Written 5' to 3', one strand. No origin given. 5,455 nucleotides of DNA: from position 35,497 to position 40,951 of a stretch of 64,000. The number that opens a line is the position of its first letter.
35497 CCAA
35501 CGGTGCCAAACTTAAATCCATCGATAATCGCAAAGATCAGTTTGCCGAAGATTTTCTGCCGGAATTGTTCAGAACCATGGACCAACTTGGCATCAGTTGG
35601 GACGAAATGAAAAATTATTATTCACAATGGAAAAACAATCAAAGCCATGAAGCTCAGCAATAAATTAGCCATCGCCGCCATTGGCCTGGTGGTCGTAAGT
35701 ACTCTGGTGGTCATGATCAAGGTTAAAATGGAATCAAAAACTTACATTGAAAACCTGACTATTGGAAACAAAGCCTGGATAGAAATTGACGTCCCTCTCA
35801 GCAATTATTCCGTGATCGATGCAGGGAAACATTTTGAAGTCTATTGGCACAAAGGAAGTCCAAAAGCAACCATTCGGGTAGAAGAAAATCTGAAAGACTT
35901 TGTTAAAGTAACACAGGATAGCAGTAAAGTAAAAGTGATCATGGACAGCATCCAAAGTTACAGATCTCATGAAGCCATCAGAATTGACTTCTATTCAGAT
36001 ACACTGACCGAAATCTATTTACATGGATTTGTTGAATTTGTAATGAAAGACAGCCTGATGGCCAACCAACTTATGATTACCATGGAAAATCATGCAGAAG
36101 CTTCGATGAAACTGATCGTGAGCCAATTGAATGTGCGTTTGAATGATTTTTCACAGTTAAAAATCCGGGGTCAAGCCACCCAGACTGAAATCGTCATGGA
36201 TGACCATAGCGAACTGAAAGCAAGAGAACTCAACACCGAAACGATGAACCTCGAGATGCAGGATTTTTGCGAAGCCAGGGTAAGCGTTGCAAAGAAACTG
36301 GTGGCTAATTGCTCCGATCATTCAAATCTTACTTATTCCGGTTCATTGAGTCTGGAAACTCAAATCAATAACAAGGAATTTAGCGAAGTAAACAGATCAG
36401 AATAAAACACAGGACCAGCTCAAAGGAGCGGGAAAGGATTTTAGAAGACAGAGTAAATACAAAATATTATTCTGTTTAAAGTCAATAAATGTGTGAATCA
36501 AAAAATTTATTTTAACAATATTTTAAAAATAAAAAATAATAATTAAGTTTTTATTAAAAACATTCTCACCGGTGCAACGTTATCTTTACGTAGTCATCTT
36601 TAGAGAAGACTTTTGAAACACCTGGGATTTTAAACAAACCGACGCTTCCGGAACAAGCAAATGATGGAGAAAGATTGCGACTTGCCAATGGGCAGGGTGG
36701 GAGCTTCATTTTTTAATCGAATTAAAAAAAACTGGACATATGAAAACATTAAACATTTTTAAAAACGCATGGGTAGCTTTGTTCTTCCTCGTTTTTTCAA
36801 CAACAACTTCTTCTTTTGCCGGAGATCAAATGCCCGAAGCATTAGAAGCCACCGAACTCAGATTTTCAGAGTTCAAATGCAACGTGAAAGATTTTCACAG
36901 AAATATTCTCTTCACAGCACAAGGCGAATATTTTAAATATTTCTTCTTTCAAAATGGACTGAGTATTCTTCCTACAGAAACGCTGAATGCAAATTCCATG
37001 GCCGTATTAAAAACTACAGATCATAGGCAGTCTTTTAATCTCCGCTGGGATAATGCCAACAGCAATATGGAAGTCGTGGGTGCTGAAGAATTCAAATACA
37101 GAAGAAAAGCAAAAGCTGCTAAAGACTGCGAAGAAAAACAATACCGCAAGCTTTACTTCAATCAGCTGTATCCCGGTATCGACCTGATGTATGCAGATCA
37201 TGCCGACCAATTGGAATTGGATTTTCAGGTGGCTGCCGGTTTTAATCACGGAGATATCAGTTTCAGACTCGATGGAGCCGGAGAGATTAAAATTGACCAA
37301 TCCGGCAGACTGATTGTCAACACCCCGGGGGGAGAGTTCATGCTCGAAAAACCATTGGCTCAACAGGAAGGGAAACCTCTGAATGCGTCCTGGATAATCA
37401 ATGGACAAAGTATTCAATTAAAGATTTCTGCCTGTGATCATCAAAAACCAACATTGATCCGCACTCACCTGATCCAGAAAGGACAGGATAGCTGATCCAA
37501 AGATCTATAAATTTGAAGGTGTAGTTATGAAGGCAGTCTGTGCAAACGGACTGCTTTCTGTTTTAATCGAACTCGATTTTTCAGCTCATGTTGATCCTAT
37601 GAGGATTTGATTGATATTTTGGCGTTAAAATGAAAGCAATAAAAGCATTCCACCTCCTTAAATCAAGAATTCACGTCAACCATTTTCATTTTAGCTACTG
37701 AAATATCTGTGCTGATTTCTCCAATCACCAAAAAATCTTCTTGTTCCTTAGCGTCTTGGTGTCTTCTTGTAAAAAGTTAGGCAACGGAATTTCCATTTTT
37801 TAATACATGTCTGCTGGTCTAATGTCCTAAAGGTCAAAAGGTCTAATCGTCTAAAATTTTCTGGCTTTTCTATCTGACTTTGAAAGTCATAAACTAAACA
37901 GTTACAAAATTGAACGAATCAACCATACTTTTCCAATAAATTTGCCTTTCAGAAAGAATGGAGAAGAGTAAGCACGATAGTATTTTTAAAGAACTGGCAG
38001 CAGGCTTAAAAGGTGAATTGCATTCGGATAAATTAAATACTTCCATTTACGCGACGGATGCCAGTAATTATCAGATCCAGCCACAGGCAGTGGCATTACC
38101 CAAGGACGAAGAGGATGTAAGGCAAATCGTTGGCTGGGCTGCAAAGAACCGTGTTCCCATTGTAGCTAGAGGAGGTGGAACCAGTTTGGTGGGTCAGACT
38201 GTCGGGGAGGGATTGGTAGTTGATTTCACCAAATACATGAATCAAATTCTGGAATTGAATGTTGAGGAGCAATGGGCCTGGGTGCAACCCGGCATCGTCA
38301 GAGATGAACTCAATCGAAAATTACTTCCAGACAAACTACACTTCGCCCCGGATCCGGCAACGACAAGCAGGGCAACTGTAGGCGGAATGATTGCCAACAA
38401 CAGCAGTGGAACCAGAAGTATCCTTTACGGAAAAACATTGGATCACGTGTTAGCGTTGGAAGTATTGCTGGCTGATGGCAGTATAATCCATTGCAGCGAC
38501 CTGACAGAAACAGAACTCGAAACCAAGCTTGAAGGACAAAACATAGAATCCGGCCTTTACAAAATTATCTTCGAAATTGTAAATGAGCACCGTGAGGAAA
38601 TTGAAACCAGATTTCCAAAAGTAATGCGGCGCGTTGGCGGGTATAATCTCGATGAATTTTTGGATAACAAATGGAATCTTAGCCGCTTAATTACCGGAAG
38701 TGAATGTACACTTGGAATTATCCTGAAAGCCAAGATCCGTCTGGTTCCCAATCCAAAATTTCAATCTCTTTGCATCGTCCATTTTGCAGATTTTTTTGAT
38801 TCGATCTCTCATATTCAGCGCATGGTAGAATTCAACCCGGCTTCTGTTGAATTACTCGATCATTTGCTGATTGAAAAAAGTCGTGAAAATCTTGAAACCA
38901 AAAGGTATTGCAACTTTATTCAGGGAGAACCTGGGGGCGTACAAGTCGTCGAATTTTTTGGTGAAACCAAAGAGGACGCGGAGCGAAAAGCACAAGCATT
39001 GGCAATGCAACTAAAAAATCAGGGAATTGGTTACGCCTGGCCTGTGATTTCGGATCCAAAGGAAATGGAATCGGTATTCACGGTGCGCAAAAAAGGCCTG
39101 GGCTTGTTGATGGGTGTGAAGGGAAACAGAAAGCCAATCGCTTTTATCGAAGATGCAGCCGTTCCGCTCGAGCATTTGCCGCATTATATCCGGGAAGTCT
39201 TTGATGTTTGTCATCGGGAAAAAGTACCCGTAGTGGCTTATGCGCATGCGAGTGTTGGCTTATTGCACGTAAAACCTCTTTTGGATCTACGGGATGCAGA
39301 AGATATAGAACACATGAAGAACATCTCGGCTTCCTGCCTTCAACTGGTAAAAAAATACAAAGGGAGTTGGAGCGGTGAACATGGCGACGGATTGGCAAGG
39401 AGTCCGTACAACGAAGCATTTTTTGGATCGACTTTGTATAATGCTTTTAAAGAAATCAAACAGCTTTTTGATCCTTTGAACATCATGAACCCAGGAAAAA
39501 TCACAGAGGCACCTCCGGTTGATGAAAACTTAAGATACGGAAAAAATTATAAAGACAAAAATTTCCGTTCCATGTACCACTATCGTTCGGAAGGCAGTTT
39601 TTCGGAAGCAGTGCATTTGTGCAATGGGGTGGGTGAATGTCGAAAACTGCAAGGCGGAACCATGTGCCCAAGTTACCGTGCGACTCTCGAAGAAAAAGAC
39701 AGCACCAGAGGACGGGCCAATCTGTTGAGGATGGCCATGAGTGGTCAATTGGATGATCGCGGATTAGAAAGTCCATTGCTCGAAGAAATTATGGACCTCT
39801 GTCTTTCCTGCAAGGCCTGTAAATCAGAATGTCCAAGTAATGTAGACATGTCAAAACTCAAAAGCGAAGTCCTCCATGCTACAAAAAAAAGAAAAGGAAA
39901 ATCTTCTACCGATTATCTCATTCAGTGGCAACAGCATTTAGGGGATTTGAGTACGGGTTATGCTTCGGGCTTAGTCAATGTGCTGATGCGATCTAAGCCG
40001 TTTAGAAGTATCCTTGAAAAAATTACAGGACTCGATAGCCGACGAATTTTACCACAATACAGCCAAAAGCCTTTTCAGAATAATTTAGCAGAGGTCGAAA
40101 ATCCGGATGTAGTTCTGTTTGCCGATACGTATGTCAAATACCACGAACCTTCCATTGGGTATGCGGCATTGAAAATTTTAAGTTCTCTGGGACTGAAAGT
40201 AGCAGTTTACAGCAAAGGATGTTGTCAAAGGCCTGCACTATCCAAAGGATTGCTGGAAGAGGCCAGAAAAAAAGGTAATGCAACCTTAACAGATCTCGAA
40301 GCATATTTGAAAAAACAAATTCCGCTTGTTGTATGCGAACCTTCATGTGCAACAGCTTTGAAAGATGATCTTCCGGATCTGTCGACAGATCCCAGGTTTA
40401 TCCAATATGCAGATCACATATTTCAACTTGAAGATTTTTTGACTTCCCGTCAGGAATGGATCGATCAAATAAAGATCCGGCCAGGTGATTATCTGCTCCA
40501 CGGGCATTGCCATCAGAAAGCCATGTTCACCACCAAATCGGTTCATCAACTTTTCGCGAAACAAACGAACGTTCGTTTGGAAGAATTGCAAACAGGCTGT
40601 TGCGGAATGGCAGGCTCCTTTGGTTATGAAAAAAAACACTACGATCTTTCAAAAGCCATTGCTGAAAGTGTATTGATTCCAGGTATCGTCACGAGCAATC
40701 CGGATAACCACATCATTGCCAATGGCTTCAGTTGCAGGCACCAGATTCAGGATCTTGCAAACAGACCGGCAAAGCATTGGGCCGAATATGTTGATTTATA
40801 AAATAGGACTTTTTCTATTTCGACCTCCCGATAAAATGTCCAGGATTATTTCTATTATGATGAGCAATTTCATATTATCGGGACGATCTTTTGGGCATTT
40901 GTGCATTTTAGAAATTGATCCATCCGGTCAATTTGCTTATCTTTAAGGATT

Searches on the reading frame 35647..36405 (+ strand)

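Call 89: search_protein_families(library=pfam, proteins=[window:35647-36405:+], max_evalue=0.00001)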
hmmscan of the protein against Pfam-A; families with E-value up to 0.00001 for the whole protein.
window:35647-36405:+ (252 aa): 1 family
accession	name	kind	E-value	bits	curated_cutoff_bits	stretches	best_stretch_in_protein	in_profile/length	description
PF10988.14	DUF2807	-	4.5e-19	69.3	24.2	1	53-233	1-180/181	Putative auto-transporter adhesin, head GIN domain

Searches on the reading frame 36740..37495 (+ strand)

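Call 89: search_protein_families(library=pfam, proteins=[window:36740-37495:+], max_evalue=0.00001)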
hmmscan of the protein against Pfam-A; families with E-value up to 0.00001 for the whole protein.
window:36740-37495:+ (251 aa): 1 family
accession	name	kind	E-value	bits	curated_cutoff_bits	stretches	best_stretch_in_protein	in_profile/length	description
PF25778.1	DUF7948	-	5e-27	95.8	27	1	46-238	2-209/214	Domain of unknown function (DUF7948)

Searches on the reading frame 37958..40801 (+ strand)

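Call 89: search_protein_families(library=pfam, proteins=[window:37958-40801:+], max_evalue=0.00001)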
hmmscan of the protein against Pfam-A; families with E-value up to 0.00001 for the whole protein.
window:37958-40801:+ (947 aa): 4 families
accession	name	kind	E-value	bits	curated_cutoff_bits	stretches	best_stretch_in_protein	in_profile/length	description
PF02913.24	FAD-oxidase_C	-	1.1e-45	156.8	21.2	1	266-515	2-248/248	FAD linked oxidases, C-terminal domain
PF01565.28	FAD_binding_4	-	2.6e-42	144.3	26.4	1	42-180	1-139/139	FAD binding domain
PF13183.11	Fer4_8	-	1e-08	36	27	1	552-629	2-68/68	4Fe-4S dicluster domain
PF13534.11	Fer4_17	-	1.8e-07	32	22.2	1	555-630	2-61/61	4Fe-4S dicluster domain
